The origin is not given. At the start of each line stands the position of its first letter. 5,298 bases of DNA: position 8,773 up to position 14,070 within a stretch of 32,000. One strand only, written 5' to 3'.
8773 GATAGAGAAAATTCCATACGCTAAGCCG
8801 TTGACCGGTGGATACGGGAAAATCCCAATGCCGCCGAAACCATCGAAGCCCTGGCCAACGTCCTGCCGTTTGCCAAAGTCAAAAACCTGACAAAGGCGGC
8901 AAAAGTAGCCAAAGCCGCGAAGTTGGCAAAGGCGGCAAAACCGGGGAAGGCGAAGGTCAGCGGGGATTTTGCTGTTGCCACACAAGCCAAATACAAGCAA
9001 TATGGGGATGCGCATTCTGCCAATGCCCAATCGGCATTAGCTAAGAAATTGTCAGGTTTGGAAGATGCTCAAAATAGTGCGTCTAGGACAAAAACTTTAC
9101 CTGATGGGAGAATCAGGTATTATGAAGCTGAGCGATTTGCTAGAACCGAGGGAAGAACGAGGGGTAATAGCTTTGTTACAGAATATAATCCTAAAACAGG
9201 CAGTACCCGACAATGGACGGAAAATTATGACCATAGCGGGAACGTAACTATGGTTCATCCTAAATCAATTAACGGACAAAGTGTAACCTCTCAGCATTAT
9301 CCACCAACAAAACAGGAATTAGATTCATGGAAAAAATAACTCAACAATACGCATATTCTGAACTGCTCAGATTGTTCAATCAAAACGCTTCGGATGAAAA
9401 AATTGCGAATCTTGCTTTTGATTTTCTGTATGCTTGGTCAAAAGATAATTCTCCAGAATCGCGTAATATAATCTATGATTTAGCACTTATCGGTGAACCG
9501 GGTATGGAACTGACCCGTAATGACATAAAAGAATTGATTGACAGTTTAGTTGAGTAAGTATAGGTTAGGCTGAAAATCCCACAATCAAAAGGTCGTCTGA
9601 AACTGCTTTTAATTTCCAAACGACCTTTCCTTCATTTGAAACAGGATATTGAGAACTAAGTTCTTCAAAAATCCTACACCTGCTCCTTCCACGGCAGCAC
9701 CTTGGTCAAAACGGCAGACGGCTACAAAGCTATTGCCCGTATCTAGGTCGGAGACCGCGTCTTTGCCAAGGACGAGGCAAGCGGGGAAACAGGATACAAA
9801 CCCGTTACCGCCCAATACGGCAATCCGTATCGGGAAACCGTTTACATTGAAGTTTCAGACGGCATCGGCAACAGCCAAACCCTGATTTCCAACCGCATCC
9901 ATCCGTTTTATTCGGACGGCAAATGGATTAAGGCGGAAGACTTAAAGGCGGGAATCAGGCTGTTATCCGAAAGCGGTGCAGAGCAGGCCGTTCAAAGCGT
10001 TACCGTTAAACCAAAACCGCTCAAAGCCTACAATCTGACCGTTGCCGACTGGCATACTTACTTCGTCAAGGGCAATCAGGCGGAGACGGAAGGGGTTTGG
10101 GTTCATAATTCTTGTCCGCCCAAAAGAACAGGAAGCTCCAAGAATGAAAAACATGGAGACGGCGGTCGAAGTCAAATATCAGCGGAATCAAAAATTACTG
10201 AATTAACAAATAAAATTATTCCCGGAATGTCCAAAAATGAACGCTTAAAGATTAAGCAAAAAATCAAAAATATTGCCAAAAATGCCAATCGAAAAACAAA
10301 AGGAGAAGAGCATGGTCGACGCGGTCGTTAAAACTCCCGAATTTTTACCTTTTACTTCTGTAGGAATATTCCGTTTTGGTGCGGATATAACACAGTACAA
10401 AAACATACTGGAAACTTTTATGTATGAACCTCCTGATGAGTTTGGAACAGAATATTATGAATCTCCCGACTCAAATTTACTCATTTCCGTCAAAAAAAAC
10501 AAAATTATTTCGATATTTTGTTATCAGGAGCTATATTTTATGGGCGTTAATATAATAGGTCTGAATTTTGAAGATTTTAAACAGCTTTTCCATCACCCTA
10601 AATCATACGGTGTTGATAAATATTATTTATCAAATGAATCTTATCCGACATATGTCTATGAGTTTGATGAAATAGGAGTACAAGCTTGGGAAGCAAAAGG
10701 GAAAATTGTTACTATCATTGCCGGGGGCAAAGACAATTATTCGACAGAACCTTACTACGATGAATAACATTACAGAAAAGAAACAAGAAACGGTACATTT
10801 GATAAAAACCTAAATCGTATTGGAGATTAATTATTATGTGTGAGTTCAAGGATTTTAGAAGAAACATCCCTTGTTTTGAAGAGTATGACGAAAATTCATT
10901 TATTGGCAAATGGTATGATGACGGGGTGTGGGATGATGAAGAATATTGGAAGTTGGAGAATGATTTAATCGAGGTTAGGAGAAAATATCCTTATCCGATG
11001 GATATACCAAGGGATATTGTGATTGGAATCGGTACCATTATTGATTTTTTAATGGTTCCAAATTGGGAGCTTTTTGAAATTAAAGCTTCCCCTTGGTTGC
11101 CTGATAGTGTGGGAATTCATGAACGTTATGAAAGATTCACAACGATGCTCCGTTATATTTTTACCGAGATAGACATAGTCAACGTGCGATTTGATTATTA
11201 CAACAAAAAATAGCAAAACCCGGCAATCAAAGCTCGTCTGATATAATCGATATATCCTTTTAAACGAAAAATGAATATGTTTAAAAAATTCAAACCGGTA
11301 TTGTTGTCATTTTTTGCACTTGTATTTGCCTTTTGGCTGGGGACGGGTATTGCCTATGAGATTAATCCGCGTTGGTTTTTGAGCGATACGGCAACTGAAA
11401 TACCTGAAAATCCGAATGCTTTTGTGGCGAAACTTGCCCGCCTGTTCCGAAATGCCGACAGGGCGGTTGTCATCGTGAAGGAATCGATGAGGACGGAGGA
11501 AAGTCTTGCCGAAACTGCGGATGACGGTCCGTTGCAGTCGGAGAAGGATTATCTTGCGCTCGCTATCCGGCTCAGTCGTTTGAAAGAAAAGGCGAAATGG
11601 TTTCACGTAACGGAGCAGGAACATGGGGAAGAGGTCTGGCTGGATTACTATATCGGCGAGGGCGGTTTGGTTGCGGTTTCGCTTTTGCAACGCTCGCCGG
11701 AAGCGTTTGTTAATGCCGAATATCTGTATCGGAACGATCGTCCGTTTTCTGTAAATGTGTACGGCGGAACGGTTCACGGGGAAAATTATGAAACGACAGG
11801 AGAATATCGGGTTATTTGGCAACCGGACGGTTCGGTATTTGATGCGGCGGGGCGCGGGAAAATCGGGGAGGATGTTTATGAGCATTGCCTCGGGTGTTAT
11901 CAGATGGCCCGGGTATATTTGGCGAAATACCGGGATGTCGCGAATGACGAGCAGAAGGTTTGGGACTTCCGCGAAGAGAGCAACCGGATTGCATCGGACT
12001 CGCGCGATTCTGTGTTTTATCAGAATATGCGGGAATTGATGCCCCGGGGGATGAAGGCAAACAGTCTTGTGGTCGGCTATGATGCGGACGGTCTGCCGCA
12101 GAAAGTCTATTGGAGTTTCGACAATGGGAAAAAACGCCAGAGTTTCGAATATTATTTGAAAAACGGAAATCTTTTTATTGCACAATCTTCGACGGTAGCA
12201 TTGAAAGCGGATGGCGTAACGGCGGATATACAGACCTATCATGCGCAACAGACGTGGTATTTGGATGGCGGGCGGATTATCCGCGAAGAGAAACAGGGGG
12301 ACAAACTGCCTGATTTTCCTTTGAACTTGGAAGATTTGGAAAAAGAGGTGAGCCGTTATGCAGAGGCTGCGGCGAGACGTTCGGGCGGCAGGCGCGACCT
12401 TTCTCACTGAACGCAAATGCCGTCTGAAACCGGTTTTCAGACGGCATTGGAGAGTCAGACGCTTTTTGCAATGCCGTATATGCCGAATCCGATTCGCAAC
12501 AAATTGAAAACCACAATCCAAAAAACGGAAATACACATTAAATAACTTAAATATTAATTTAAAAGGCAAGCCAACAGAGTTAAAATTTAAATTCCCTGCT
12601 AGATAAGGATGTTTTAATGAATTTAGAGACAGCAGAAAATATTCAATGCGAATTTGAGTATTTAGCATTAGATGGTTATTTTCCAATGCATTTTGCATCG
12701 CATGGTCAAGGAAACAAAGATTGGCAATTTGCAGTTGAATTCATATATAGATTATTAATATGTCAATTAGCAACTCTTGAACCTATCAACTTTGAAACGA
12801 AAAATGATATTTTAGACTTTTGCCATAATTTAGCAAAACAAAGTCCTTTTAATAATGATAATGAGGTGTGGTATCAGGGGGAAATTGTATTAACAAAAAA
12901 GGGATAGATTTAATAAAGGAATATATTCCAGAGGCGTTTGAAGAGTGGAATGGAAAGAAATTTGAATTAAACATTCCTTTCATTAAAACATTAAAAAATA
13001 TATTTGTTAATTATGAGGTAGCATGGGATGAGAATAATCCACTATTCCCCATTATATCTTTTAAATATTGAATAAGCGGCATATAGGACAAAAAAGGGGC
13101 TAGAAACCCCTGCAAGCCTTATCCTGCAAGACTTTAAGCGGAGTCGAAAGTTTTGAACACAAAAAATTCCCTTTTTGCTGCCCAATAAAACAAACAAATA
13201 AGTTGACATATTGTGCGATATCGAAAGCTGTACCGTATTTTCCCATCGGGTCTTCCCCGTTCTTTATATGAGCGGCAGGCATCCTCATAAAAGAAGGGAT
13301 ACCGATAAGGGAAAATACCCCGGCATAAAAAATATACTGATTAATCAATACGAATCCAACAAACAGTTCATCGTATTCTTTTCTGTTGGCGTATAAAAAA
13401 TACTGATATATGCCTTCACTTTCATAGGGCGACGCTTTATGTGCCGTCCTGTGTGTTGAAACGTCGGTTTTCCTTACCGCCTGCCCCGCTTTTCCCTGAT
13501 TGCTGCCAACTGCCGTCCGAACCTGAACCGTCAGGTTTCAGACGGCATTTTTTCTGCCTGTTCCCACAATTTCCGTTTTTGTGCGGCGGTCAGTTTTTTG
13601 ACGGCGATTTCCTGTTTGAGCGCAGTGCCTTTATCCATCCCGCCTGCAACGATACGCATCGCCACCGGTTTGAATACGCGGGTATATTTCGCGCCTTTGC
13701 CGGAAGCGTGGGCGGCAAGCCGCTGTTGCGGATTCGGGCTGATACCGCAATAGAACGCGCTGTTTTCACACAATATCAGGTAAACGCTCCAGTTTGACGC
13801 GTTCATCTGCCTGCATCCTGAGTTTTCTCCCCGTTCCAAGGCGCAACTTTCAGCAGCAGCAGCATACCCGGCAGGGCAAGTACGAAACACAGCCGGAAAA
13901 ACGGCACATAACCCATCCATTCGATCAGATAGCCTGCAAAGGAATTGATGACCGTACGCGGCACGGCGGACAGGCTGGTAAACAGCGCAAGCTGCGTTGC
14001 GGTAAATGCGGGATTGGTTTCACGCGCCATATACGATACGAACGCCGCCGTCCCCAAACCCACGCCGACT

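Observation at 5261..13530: Maf-type polymorphic toxin/immunity island: mafA-mafB-mafI plus silent toxin cassettes and orphan immunity genes between anmK and ampG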

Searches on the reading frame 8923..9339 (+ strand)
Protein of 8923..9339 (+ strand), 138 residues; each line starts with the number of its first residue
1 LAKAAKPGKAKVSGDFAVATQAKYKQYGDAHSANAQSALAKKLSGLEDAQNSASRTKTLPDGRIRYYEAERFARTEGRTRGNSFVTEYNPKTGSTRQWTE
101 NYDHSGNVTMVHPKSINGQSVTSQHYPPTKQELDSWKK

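Call 3: search_protein_families(library=pfam, proteins=[window:8923-9339:+], max_evalue=0.01)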
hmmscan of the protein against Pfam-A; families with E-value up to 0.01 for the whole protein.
window:8923-9339:+ (138 aa): 0 families

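Call 4: search_protein_families(library=ncbifam, proteins=[window:8923-9339:+], max_evalue=0.01)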
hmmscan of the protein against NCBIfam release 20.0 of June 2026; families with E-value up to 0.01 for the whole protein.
window:8923-9339:+ (138 aa): 0 families

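Call 24: search_solved_structures(query=window:8971-9336:+, max_evalue=1, show_alignments=2)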
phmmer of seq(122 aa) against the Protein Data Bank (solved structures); distinct sequences matched with E-value up to 1: 1.
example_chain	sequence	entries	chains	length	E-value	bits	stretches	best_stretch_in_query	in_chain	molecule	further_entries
2ww8_A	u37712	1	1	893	0.61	13.9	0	67-114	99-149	CELL WALL SURFACE ANCHOR FAMILY PROTEIN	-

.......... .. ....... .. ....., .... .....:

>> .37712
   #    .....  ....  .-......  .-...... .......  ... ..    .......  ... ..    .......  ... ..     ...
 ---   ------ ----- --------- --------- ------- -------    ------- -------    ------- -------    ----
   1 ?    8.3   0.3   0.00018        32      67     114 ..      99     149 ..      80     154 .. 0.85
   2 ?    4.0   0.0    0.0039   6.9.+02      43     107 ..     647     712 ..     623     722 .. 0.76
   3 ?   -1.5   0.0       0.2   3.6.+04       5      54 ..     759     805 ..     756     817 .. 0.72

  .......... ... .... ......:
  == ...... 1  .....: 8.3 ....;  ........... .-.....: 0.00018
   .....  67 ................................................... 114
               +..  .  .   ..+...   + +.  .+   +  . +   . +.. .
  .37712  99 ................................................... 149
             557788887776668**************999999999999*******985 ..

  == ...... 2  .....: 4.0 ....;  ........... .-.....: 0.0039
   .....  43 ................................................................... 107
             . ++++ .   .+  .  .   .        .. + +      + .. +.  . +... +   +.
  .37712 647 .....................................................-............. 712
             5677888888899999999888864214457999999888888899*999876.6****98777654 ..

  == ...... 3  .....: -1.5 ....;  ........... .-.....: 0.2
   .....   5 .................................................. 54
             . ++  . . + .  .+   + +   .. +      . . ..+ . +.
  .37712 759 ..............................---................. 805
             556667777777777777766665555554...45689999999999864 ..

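Call 27: find_homologous_proteins(query=window:8971-9336:+, max_evalue=0.001)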
Query seq(122 aa) (122 aa): 40 proteins with E <= 0.001 among 41 candidates.
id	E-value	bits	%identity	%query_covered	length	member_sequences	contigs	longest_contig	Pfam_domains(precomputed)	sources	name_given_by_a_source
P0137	1.6e-49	185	76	88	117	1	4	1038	-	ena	-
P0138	1.1e-42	163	72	89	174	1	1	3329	-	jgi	jgi:filamentous hemagglutinin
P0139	2.6e-42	162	71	89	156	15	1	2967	-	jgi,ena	-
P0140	5.4e-42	161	72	89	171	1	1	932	-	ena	-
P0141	3.6e-41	158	70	89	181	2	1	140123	-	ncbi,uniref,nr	ncbi:hypothetical protein [Stutzerimonas nosocomialis]|uniref:hypothetical protein n=1 Tax=Stutzerim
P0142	7.1e-41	157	73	84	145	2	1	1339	-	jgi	jgi:filamentous hemagglutinin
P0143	1.1e-40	157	68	90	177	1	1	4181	-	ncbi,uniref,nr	ncbi:hypothetical protein IFT62_25145 [Pseudomonas lutea]|uniref:Uncharacterized protein n=1 Tax=Pse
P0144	1.7e-40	156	69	89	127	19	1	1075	-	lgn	-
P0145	2.7e-40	155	69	89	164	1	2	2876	-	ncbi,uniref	ncbi:hypothetical protein, partial [Stutzerimonas kirkiae]|uniref:hypothetical protein n=1 Tax=Stutz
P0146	3.7e-40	155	69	89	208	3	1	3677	-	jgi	-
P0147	7.4e-40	154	68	88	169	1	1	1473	-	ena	-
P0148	1.2e-39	153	74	80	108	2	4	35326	-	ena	-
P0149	3.3e-39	152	68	88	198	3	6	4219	-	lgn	-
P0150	1.8e-38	149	67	89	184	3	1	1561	-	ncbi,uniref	ncbi:hypothetical protein, partial [Pseudomonas cannabina]|uniref:hypothetical protein n=2 Tax=Pseud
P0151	2.1e-38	149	68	89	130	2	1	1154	-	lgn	-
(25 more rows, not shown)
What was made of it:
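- Closest known: CdiA-CT/CdiI and Rhs-CT/RhsI loci with orphan toxin/immunity modules. Same: Tip 2 homologues are annotated as filamentous hemagglutinin fragments (call 27).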

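Call 28: search_protein_families(library=pfam, proteins=[window:8971-9336:+], max_evalue=10)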
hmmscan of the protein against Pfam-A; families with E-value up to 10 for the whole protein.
seq(122 aa): 0 families

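Call 36: predict_structure(alignment_id=A2)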
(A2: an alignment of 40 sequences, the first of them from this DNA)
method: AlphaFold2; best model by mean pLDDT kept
length: 122 residues; sequences in the alignment: 40
mean_pLDDT: 84.5   pTM: 0.71
mean pLDDT of the five models: 84.5, 81.7, 80.2, 78.9, 78.7
residues with pLDDT >= 90: 76; 70-90: 28; 50-70: 6; < 50: 12
segments of 3 or more residues with pLDDT < 50: 1-12
pLDDT, mean of each block of 10 residues (from residue 1): 41 63 90 96 95 94 94 94 94 93 86 75 70
secondary structure, 60 per line:
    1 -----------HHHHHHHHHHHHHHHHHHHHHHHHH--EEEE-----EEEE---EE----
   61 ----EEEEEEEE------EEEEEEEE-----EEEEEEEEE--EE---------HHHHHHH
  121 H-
elements in order: H12-36 E39-42 E48-51 E65-72 E79-86 E92-100 H114-121

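Call 40: fold_search(model_id=the predicted structure, library=pdb)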
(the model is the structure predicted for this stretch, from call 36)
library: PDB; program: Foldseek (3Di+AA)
matches with E <= 10: 320; with E <= 0.001: 0
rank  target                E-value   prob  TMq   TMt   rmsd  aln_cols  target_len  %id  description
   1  7o5y_A                9.9e-02  0.87  0.31  0.31   4.8        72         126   11  PilA minor pilin of Streptococcus sanguinis type IV pili (released 2022-04-20)
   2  7o5y_D                1.5e-01  0.75  0.29  0.28   4.8        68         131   13  PilA minor pilin of Streptococcus sanguinis type IV pili (released 2022-04-20)
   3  4ytx_B                1.6e-01  0.54  0.26  0.21  13.1       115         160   14  Crystal structure of Ups1-Mdm35 complex with PA (released 2015-08-12)
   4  4ytw_B                1.8e-01  0.89  0.25  0.19   6.5        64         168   19  Crystal structure of Ups1-Mdm35 complex (released 2015-08-12)
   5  4xhr_A                2.0e-01  0.82  0.30  0.23   6.1        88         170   14  Structure of a phospholipid trafficking complex, native (released 2015-07-01)
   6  4ytw_D                2.2e-01  0.89  0.26  0.19   7.0        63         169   17  Crystal structure of Ups1-Mdm35 complex (released 2015-08-12)
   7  7o5y_C                2.6e-01  0.63  0.29  0.28   5.4        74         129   16  PilA minor pilin of Streptococcus sanguinis type IV pili (released 2022-04-20)
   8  9azz_C                3.0e-01  0.28  0.24  0.18   7.7        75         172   16  Crystal structure of outer membrane lipoprotein carrier protein (LolA) from Ehrlichia ruminantium (released 2024-03-20)
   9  6kyl_D                3.4e-01  0.87  0.27  0.21   4.9        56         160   16  Crystal Structure of Phosphatidic acid Transporter Ups1/Mdm35 in Complex with (2R)-3-(phosphonooxy)propane-1,2-diyl di (released 2019-10-02)
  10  5jql_I                3.6e-01  0.89  0.28  0.22   4.3        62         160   18  Crystal Structure of Phosphatidic acid Transporter Ups1/Mdm35 Void of Bound Phospholipid from Saccharomyces Cerevisiae (released 2017-07-12)
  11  9azz_B                3.6e-01  0.25  0.24  0.18   7.8        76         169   14  Crystal structure of outer membrane lipoprotein carrier protein (LolA) from Ehrlichia ruminantium (released 2024-03-20)
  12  5jql_E                3.8e-01  0.69  0.24  0.18   6.9        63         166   16  Crystal Structure of Phosphatidic acid Transporter Ups1/Mdm35 Void of Bound Phospholipid from Saccharomyces Cerevisiae (released 2017-07-12)
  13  7o5y_B                4.2e-01  0.60  0.32  0.31   5.1        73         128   11  PilA minor pilin of Streptococcus sanguinis type IV pili (released 2022-04-20)
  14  5wxk_B                5.0e-01  0.51  0.28  0.44   7.2        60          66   12  EarP bound with domain I of EF-P (released 2018-02-28)
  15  5jql_G                5.3e-01  0.69  0.25  0.19   6.1        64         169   16  Crystal Structure of Phosphatidic acid Transporter Ups1/Mdm35 Void of Bound Phospholipid from Saccharomyces Cerevisiae (released 2017-07-12)
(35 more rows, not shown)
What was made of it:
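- Tried and rejected: Tip 2 structure (call 40).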

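Call 67: search_protein_families(library=pfam, alignment_id=A2, max_evalue=1)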
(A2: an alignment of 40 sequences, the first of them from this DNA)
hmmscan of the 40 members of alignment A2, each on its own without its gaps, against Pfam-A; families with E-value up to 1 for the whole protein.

A. member 1, seq(122 aa): 0 families

B. families by the number of members that match (of 40 scanned): 13 families
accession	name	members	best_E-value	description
PF11178.13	DUF2963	5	0.031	Protein of unknown function (DUF2963)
PF19040.6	SGNH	1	0.008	SGNH domain (fused to AT3 domains)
PF15667.11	CMIP6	1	0.02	Ciliary microtubule inner protein 6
PF22704.2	CBM13-like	1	0.04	Alpha-galactosidase, CBM13 domain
PF07902.16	Gp58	1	0.058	gp58-like protein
PF05593.20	RHS_repeat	1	0.074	RHS Repeat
PF12904.13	Collagen_bind_2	1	0.085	Putative collagen-binding domain of a collagenase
PF15093.11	SPMIP4-like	1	0.09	Sperm-associated microtubule inner protein 4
PF12245.14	Big_3_2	1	0.13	Bacterial Ig-like domain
PF22168.2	DIP2311-like_C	1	0.14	Transcriptional regulator DIP2311-like, C-terminal domain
PF14578.12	GTP_EFTU_D4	1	0.16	Elongation factor Tu domain 4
PF24560.1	zf-C2H2_OTU1_C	1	0.19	Ubiquitin thioesterase OTU1, C-terminal C2H2-type zinc finger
PF07591.16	PT-HINT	1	0.2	Pretoxin HINT domain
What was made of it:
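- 8971..9339 (+): Tip 2: 122-aa toxin domain of an uncurated family, also found on CdiA/FhaB-type proteins of Pseudomonas, Stutzerimonas and Vibrio. No Pfam hit (calls 28, 67).
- Tried and rejected: Ntox7 lead for tip 2 (call 67).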

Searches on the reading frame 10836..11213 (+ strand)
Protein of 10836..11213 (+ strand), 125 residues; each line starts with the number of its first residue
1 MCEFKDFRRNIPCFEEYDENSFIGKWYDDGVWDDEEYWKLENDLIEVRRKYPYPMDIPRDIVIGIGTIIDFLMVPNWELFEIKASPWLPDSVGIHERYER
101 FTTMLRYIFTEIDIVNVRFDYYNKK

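Call 3: search_protein_families(library=pfam, proteins=[window:10836-11213:+], max_evalue=0.01)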
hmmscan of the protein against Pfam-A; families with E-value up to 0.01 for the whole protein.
window:10836-11213:+ (125 aa): 1 family
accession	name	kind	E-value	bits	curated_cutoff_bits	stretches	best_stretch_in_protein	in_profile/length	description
PF15592.11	Imm41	-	1.8e-71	237.7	26.9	1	9-120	1-112/112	Immunity protein 41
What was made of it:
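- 10836..11213 (+): Orphan Imm41 immunity gene. Its usual partner toxin (BIL-Ntox21) is present in sister strains but absent here. Call 3 (PF15592, E=1.8e-71).
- Checked: One 'further small gene' is an Imm41 immunity gene (10836-11213, E=1.8e-71, call 3).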

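Call 4: search_protein_families(library=ncbifam, proteins=[window:10836-11213:+], max_evalue=0.01)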
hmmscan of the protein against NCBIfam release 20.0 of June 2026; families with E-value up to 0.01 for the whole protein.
window:10836-11213:+ (125 aa): 0 families

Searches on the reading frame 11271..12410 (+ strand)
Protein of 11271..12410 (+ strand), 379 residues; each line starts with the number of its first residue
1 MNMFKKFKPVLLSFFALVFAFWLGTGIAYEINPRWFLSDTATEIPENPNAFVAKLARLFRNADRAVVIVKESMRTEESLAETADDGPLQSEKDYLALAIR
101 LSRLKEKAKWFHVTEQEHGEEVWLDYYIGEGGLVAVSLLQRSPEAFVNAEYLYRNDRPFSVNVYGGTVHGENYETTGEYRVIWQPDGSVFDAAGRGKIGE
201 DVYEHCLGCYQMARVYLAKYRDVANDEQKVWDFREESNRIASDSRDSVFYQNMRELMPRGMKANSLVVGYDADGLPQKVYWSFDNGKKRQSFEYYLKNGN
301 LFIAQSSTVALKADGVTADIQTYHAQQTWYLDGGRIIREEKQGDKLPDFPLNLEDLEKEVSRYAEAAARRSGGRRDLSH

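Call 3: search_protein_families(library=pfam, proteins=[window:11271-12410:+], max_evalue=0.01)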
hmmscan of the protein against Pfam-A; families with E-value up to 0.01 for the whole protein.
window:11271-12410:+ (379 aa): 0 families

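Call 4: search_protein_families(library=ncbifam, proteins=[window:11271-12410:+], max_evalue=0.01)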
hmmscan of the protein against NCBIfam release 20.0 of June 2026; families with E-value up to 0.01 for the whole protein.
window:11271-12410:+ (379 aa): 0 families

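Call 65: search_protein_families(library=pfam, proteins=[window:11271-12410:+], max_evalue=1)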
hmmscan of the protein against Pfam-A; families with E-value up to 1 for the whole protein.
window:11271-12410:+ (379 aa): 1 family
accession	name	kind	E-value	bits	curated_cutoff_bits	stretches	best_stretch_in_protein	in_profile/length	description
PF19092.6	DUF5780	-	0.014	16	28.2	1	265-309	19-61/109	Family of unknown function (DUF5780)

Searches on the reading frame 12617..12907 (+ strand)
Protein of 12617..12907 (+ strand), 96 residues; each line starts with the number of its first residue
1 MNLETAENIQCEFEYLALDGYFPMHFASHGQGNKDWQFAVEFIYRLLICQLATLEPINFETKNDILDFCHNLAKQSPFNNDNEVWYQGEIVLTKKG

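Call 3: search_protein_families(library=pfam, proteins=[window:12617-12907:+], max_evalue=0.01)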
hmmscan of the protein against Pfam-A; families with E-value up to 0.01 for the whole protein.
window:12617-12907:+ (96 aa): 1 family
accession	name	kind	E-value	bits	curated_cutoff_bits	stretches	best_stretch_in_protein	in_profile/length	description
PF17660.6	BTRD1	-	0.0066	16.8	23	0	5-39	11-44/50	Polyglycine hydrolase-like, structural repeat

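Call 4: search_protein_families(library=ncbifam, proteins=[window:12617-12907:+], max_evalue=0.01)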
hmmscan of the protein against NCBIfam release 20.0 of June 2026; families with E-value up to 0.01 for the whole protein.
window:12617-12907:+ (96 aa): 0 families

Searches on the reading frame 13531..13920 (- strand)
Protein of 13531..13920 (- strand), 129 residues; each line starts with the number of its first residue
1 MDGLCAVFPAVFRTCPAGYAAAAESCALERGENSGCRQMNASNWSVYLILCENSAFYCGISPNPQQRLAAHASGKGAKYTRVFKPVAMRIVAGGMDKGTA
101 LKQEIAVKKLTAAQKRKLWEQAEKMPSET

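Call 6: search_protein_families(library=pfam, proteins=[window:13531-13920:-], max_evalue=1)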
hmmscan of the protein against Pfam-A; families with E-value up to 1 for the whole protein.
window:13531-13920:- (129 aa): 1 family
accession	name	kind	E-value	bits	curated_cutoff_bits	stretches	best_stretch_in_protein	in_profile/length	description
PF01541.30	GIY-YIG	-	1.2e-16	61.2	22.6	1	43-116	1-77/78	GIY-YIG catalytic domain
